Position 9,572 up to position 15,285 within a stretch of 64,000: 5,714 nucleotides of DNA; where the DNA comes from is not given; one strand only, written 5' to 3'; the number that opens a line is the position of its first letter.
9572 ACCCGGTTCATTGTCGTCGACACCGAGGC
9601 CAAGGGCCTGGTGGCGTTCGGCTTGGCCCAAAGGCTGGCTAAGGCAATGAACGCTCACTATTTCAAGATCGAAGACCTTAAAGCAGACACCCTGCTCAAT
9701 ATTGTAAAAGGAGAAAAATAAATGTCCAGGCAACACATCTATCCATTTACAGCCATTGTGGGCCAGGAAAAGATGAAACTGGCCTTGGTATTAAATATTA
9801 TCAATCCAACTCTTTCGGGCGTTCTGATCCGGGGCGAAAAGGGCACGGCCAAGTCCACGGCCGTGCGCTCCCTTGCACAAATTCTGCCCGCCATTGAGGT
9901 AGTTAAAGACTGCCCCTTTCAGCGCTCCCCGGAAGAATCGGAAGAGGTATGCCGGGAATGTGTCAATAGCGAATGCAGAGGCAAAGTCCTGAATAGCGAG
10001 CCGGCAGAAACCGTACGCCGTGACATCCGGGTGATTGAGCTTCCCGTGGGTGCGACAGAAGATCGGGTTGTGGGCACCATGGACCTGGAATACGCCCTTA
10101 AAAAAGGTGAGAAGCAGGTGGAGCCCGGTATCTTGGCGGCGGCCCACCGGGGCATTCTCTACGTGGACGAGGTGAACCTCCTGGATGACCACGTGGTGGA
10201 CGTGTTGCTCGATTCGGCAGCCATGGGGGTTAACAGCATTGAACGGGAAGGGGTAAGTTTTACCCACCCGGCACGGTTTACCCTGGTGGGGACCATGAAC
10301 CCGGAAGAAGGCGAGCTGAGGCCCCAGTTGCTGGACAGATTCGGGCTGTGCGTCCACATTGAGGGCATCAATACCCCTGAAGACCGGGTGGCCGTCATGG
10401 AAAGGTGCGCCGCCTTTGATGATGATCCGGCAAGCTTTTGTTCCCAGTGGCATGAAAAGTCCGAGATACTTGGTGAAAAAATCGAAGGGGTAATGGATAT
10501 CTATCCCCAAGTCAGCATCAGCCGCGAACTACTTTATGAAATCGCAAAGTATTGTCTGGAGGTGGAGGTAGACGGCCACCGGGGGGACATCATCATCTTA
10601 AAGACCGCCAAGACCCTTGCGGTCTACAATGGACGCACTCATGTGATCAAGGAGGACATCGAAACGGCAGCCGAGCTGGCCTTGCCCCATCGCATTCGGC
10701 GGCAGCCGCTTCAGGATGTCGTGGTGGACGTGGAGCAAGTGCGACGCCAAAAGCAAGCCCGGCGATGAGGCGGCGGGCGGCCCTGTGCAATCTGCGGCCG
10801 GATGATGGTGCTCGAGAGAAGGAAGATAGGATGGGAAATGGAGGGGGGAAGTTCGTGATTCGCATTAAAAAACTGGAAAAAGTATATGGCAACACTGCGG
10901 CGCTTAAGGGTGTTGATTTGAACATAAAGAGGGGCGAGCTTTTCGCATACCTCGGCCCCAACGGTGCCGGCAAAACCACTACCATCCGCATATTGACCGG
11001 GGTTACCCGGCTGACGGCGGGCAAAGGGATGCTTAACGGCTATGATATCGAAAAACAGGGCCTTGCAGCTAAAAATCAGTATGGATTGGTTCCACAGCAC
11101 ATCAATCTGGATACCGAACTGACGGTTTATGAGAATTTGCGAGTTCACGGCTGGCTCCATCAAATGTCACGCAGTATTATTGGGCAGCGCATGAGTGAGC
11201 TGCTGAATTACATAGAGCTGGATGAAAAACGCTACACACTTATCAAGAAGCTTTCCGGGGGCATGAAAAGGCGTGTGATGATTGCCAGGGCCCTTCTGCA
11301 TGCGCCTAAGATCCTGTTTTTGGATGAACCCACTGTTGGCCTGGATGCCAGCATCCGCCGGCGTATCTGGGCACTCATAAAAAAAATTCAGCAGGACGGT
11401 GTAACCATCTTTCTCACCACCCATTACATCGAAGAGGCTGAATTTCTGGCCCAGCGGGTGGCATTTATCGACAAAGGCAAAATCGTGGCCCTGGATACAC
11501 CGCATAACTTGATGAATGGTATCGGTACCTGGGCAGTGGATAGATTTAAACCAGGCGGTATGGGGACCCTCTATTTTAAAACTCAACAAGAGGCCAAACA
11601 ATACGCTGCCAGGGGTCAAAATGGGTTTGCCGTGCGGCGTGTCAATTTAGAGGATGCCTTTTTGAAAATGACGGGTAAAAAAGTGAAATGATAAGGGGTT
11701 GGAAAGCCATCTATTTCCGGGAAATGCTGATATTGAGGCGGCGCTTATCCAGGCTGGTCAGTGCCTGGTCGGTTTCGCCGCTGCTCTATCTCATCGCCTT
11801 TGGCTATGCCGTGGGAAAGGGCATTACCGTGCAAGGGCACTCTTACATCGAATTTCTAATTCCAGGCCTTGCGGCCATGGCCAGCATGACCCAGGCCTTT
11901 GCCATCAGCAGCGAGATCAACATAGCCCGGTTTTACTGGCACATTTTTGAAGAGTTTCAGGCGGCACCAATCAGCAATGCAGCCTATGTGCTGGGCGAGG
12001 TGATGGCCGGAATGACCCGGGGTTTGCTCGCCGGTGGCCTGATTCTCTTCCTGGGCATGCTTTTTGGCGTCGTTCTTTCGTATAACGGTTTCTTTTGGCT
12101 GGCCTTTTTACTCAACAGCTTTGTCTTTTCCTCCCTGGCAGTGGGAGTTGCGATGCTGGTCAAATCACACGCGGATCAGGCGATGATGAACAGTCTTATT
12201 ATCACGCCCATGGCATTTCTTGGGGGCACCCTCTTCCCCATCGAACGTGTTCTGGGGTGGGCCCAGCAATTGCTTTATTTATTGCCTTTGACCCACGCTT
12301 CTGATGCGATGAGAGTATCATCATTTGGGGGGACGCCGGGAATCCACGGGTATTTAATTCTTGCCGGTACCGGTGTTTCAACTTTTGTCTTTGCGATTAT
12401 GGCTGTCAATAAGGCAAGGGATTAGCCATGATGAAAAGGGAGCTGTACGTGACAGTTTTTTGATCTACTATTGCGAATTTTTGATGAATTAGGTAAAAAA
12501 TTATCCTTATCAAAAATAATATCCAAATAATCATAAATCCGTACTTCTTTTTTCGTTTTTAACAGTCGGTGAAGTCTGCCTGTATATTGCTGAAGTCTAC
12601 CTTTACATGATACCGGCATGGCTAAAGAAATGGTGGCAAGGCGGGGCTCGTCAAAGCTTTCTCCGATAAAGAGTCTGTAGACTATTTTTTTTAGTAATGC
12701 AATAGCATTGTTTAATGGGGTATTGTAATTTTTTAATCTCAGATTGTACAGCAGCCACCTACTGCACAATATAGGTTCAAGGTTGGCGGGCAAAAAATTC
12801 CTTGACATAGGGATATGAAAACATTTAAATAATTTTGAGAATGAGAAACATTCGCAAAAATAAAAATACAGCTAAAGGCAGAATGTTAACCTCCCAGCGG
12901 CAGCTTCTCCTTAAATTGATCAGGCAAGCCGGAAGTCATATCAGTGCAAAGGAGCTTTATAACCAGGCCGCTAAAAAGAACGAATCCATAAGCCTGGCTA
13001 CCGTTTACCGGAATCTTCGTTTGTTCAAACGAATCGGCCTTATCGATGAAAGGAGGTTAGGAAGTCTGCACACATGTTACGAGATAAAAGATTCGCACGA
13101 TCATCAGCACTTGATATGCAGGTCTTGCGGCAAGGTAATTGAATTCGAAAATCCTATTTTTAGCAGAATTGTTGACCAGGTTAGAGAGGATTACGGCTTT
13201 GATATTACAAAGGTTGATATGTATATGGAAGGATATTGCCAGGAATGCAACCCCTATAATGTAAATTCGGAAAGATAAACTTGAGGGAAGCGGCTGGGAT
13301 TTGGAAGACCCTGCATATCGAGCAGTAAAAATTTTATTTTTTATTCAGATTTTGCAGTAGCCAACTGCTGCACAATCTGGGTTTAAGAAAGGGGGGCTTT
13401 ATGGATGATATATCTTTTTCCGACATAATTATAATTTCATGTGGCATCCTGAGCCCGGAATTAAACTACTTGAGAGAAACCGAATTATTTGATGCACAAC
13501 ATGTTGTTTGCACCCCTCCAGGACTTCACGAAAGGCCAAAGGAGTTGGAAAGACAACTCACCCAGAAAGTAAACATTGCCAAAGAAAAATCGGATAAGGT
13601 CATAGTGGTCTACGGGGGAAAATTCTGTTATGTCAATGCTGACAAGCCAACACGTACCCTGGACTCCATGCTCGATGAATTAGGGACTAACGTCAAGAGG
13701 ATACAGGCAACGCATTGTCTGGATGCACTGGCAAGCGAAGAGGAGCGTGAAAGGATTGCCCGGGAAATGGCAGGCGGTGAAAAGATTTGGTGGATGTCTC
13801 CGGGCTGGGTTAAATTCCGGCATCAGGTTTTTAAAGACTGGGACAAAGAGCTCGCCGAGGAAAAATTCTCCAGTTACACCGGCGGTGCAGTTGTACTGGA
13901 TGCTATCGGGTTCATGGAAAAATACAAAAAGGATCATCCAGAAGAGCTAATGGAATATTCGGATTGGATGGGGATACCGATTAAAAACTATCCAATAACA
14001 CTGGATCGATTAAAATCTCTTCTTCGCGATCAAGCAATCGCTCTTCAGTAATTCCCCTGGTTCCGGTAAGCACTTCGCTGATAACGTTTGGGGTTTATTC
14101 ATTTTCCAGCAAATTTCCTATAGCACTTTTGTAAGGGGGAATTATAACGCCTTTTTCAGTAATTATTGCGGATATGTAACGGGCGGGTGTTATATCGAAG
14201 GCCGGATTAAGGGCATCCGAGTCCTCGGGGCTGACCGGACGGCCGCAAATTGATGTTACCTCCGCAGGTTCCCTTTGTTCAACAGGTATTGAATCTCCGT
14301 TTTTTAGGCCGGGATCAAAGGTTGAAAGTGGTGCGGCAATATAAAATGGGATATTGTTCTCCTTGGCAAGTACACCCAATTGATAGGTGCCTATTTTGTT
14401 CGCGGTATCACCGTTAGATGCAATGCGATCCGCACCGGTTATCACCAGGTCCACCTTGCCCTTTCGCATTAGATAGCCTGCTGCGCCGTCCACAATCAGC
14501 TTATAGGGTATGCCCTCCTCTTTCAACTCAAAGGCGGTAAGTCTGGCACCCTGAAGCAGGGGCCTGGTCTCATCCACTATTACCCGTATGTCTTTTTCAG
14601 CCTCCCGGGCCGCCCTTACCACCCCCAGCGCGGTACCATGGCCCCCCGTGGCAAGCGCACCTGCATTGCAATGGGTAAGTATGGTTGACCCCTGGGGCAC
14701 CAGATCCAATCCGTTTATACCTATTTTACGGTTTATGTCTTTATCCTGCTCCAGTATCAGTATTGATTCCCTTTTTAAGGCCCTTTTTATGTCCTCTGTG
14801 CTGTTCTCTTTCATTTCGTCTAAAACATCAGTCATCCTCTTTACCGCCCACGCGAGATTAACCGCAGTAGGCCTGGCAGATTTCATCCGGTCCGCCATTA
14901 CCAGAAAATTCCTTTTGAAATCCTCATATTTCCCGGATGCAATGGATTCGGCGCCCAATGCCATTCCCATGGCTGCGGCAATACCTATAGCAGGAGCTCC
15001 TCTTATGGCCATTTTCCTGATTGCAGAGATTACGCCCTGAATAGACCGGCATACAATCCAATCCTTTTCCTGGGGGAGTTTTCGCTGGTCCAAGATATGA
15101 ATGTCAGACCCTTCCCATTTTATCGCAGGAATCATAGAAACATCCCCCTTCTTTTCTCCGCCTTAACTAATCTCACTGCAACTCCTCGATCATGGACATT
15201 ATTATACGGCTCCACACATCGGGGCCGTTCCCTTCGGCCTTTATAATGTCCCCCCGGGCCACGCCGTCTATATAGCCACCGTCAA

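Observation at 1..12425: TonB/ABC importer translationally coupled to a three-subunit CobN-ChlD-ChlI chelatase, followed by an ABC-2 exporter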

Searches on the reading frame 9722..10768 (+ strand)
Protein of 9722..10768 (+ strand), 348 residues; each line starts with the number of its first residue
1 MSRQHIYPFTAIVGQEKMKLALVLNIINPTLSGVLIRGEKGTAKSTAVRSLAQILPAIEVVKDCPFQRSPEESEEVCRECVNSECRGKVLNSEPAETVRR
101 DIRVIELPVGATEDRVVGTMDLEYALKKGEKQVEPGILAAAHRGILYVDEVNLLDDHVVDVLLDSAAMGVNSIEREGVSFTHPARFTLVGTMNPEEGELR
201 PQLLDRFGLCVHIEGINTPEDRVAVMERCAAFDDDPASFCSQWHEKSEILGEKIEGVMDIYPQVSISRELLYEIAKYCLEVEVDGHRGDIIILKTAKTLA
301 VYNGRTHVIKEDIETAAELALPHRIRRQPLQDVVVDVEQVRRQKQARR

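Call 5: search_protein_families(library=pfam, proteins=[window:9722-10768:+])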
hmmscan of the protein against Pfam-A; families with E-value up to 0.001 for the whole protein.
window:9722-10768:+ (348 aa): 5 families
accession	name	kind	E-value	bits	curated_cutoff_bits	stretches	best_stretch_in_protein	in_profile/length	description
PF17863.7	AAA_lid_2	-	2e-19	69.5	22.7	1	274-341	4-72/74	AAA lid domain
PF01078.27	Mg_chelatase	-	5.8e-14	52.4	20.3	1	125-194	89-158/207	Magnesium chelatase, subunit ChlI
PF07728.20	AAA_5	-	1.5e-10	41.7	22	1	99-207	25-139/139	AAA domain (dynein-related subfamily)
PF00493.29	MCM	-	1.3e-07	31.4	23.3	1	128-199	107-178/224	MCM P-loop domain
PF00158.32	Sigma54_activat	-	0.00049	20.3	20.2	0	130-193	81-142/168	Sigma-54 interaction domain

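Call 6: search_protein_families(library=ncbifam, proteins=[window:9722-10768:+], max_evalue=0.00001)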
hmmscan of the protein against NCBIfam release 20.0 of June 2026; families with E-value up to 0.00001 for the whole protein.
window:9722-10768:+ (348 aa): 7 families
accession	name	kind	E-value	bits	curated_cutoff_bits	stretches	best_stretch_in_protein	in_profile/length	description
TIGR02442.1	Cob-chelat-sub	hypoth_equivalog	2.4e-143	478.9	779.45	1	7-343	1-328/641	putative cobaltochelatase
TIGR02030.1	BchI-ChlI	equivalog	3.8e-128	427.4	466.95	1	7-340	1-331/337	magnesium chelatase ATPase subunit I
TIGR02031.1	BchD-ChlD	equivalog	8.1e-68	229.6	499.55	1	16-329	1-275/608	magnesium chelatase ATPase subunit D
NF009943.0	PRK13406.1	equivalog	2.6e-22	79.1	571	1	100-332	51-262/585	magnesium chelatase subunit D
TIGR00368.1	TIGR00368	hypoth_equivalog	3.6e-10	39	362.4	1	129-194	282-347/499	YifB family Mg chelatase-like AAA ATPase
NF007365.0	PRK09862.1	equivalog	3.8e-08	32.4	530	1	131-195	283-347/506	YifB family Mg chelatase-like AAA ATPase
TIGR00764.1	lon_rel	equivalog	1.7e-06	26.9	516.6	0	131-163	206-238/608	ATP-dependent protease LonB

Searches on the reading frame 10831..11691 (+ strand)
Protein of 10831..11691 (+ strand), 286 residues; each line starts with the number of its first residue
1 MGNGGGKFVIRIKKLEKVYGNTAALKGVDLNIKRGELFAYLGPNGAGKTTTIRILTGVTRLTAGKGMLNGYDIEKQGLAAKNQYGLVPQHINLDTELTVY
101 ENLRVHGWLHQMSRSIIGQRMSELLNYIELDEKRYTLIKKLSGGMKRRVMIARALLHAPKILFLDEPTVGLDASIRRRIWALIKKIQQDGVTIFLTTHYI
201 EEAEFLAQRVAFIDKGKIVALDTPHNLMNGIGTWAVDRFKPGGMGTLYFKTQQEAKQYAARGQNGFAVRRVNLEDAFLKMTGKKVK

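Call 5: search_protein_families(library=pfam, proteins=[window:10831-11691:+])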
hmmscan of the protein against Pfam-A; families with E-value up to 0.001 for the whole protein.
window:10831-11691:+ (286 aa): 2 families
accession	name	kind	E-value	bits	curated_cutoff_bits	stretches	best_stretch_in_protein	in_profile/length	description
PF00005.33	ABC_tran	-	2.2e-32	112.9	25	1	25-168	1-136/137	ABC transporter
PF13304.12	AAA_21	-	1e-11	45.9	27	1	127-198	224-298/304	AAA domain, putative AbiEii toxin, Type IV TA system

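Call 6: search_protein_families(library=ncbifam, proteins=[window:10831-11691:+], max_evalue=0.00001)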
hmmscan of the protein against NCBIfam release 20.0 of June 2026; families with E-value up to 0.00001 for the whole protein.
window:10831-11691:+ (286 aa): 185 families (the best 25 are shown)
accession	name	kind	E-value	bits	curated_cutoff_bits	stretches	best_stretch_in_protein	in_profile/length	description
TIGR01188.1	drrA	subfamily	8.8e-82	274.8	312.45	1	17-234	1-218/302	daunorubicin resistance ABC transporter, ATP-binding protein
NF010060.0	PRK13537.1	equivalog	1.2e-62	211.7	521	1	9-232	15-239/314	nodulation factor ABC transporter ATP-binding protein NodI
TIGR03864.1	PQQ_ABC_ATP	hypoth_equivalog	1.7e-58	197.9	302.25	1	10-232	2-224/236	ABC transporter, ATP-binding subunit, PQQ-dependent alcohol dehydrogenase system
NF010059.0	PRK13536.1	equivalog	2.3e-57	194.3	549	1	9-229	43-263/342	nodulation factor ABC transporter ATP-binding protein NodI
NF033858.1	ABC2_perm_RbbA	equivalog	2.4e-57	194.5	1050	1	7-231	264-488/909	ribosome-associated ATPase/putative transporter RbbA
TIGR01288.1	nodI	equivalog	1.1e-52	179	424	1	9-229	4-224/303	nodulation factor ABC transporter ATP-binding protein NodI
TIGR03265.1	PhnT2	equivalog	2.2e-50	171.8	457.7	1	10-249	5-243/353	putative 2-aminoethylphosphonate ABC transporter ATP-binding protein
TIGR03522.1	GldA_ABC_ATP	equivalog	2.6e-50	171.6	402.6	1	10-227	3-219/301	gliding motility-associated ABC transporter ATP-binding subunit GldA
NF043075.1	MMSYN1_0197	equivalog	2.2e-45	155.1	550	1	9-230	2-223/341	spermidine/putrescine ABC transporter ATP-binding protein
TIGR00968.1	3a0106s01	subfamily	1e-44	152.8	342.75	1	10-230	1-221/237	sulfate ABC transporter ATP-binding protein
NF006987.0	PRK09452.1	equivalog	9.7e-43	146.3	482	1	7-228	15-236/378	spermidine/putrescine ABC transporter ATP-binding protein PotA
TIGR03740.1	galliderm_ABC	subfamily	1.1e-42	146.2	309.75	1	11-219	2-203/223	lantibiotic protection ABC transporter ATP-binding subunit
TIGR04406.1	LPS_export_lptB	equivalog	4.3e-41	140.8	240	1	10-229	2-224/239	LPS export ABC transporter ATP-binding protein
NF040933.2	ABC_arch_GlcV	equivalog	2.3e-40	138.6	450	1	10-255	3-256/357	glucose ABC transporter ATP-binding protein GlcV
NF040840.2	tungstate_WtpC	equivalog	1e-39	136.8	440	1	10-227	2-218/347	tungstate ABC transporter ATP-binding protein WtpC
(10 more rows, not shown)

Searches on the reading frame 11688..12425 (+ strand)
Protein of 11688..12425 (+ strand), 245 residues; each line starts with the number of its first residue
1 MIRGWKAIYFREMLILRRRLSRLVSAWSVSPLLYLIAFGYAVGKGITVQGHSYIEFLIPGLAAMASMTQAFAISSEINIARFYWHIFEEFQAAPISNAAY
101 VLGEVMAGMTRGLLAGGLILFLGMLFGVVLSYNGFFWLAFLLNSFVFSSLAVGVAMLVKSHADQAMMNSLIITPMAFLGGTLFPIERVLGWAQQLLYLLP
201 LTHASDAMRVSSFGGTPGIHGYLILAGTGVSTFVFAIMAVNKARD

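Call 5: search_protein_families(library=pfam, proteins=[window:11688-12425:+])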
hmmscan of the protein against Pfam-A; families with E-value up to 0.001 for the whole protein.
window:11688-12425:+ (245 aa): 2 families
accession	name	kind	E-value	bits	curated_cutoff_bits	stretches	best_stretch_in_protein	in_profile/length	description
PF01061.29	ABC2_membrane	-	1.7e-22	80.4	26.9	1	5-211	3-209/211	ABC-2 type transporter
PF12698.13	ABC2_membrane_3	-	1.4e-08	34.7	31.6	1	52-237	159-346/347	ABC-2 family transporter protein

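Call 6: search_protein_families(library=ncbifam, proteins=[window:11688-12425:+], max_evalue=0.00001)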
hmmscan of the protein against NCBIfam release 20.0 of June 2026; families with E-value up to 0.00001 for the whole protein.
window:11688-12425:+ (245 aa): 5 families
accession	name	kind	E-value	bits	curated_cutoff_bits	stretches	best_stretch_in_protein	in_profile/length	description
NF011648.0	PRK15066.1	subfamily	6.1e-25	88.2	225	1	5-215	10-222/257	ABC transporter permease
TIGR01291.1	nodJ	subfamily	2.2e-22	79.8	206.65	1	4-225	6-230/253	ABC-2 type transporter, NodJ family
TIGR01247.1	drrB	subfamily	3.8e-22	79.1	223.05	1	12-217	2-210/236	daunorubicin resistance ABC transporter membrane protein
TIGR03861.1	phenyl_ABC_PedC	subfamily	1.2e-10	41.5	241.35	1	5-241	4-249/253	alcohol ABC transporter, permease protein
TIGR01248.1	drrC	subfamily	3.1e-07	30.7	165.65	1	89-215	23-152/152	daunorubicin resistance protein C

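Call 86: search_solved_structures(query=window:11688-12425:+, max_evalue=0.01)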
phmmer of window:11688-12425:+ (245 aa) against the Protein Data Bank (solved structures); distinct sequences matched with E-value up to 0.01: 1.
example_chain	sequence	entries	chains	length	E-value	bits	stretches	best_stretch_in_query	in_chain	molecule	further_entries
9iuk_A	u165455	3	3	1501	0.0088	19.1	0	135-217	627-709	Pleiotropic ABC efflux transporter of multiple drugs CDR1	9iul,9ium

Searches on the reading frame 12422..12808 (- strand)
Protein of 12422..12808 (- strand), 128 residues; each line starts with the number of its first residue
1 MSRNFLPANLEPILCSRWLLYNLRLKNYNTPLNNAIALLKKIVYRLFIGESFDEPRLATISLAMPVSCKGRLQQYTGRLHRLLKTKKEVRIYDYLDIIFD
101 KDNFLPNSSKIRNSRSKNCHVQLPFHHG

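Call 27: search_protein_families(library=pfam, proteins=[window:12422-12808:-], max_evalue=0.0001)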
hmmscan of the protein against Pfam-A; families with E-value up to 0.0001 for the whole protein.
window:12422-12808:- (128 aa): 0 families

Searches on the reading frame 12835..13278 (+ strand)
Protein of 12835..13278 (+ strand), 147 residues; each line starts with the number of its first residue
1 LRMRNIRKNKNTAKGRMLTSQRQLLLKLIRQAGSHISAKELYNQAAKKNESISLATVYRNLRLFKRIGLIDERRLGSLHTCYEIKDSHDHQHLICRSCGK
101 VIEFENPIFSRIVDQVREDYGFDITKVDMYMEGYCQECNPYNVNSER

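Call 27: search_protein_families(library=pfam, proteins=[window:12835-13278:+], max_evalue=0.0001)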
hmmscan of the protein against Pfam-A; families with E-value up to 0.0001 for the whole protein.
window:12835-13278:+ (147 aa): 1 family
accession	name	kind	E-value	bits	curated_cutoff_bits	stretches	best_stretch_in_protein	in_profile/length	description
PF01475.25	FUR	-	5.6e-34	117.3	23.1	1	15-131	3-120/121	Ferric uptake regulator family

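Call 59: search_protein_families(library=ncbifam, proteins=[window:12835-13278:+], max_evalue=0.00001)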
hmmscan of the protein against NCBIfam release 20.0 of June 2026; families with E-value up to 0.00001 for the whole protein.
window:12835-13278:+ (147 aa): 9 families
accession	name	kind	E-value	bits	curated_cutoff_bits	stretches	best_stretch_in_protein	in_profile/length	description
NF006999.0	PRK09462.1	equivalog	1.9e-24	85.9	146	1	15-139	12-137/148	ferric iron uptake transcriptional regulator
NF051892.1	TransRegFurBacil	equivalog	1e-23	84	220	1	8-140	9-145/149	ferric iron uptake transcriptional regulator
NF052545.1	TransRegPerRClab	equivalog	8.2e-23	80.9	180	1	14-139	11-135/138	transcriptional regulator PerR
NF051891.1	TransRegFurHelico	equivalog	5.5e-19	68.5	200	1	17-139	24-146/148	ferric iron uptake transcriptional regulator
NF047406.1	TransRegPerRTherm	equivalog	9.2e-18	64.7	200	1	17-139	5-126/130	manganese-dependent transcriptional regulator PerR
NF045677.1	FeRespRegIrr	equivalog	9.7e-14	51.6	170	1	18-129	11-121/127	Fur family transcriptional regulator Irr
NF045678.1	TransRegIrrA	equivalog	2.8e-13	50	150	1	17-129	19-130/138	iron response transcriptional regulator IrrA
NF008646.0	PRK11639.1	equivalog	9.8e-11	41.7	167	1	15-140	21-148/171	zinc uptake transcriptional repressor Zur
NF047462.1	FUR_perox_PerRA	exception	4e-09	37.1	200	1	15-121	16-123/142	peroxide-responsive transcriptional repressor PerRA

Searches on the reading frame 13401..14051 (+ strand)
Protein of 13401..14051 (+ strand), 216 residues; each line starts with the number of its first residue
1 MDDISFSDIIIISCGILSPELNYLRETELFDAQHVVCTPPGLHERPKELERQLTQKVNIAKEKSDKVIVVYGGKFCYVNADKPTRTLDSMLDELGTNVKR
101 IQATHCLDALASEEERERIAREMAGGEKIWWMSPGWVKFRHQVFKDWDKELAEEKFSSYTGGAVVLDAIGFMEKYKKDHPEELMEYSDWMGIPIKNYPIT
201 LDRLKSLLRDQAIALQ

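Call 27: search_protein_families(library=pfam, proteins=[window:13401-14051:+], max_evalue=0.0001)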
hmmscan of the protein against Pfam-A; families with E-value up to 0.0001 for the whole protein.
window:13401-14051:+ (216 aa): 1 family
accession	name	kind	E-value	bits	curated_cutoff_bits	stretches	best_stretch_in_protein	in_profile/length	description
PF07796.16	DUF1638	-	1.3e-23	84.1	27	1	37-208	1-161/161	Protein of unknown function (DUF1638)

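Call 59: search_protein_families(library=ncbifam, proteins=[window:13401-14051:+], max_evalue=0.00001)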
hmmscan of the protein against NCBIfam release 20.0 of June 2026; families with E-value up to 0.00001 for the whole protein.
window:13401-14051:+ (216 aa): 0 families

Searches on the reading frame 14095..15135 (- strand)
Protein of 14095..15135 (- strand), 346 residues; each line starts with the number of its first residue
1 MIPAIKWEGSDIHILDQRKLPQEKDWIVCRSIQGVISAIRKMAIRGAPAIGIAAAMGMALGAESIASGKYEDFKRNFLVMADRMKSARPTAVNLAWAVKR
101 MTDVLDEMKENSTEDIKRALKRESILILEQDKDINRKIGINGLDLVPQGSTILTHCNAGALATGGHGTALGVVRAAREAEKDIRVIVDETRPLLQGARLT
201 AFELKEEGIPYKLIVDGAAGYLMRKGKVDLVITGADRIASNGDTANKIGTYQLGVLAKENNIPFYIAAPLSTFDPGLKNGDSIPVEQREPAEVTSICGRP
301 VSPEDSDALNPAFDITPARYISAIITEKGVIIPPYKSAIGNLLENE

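Call 27: search_protein_families(library=pfam, proteins=[window:14095-15135:-], max_evalue=0.0001)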
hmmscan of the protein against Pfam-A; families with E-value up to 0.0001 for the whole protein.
window:14095-15135:- (346 aa): 1 family
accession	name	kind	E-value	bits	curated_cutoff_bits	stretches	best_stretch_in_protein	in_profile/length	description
PF01008.23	IF-2B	-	1.2e-86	290.8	22.4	1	44-333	2-280/280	Initiation factor 2 subunit family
